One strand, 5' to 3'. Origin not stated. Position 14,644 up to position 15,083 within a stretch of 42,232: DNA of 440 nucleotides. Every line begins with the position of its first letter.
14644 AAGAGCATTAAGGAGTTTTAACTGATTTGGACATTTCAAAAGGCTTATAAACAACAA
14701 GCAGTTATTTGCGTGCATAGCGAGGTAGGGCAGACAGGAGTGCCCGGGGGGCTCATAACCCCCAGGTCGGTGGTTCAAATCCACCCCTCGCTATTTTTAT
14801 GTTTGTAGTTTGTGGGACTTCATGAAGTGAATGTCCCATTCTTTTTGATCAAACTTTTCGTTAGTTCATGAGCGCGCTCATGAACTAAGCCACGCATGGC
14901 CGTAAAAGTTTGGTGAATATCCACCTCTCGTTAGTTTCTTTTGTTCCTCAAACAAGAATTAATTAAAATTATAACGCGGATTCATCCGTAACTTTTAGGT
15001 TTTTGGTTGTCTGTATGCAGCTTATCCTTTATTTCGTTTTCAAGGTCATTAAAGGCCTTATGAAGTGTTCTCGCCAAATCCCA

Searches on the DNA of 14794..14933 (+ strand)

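Call 97: search_dna_similar(query=window:14794-14933:+, collection=plasmids, mode=distant, max_evalue=0.01, max_rows=10)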
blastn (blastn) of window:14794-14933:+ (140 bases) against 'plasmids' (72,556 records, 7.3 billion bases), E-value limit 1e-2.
No match.
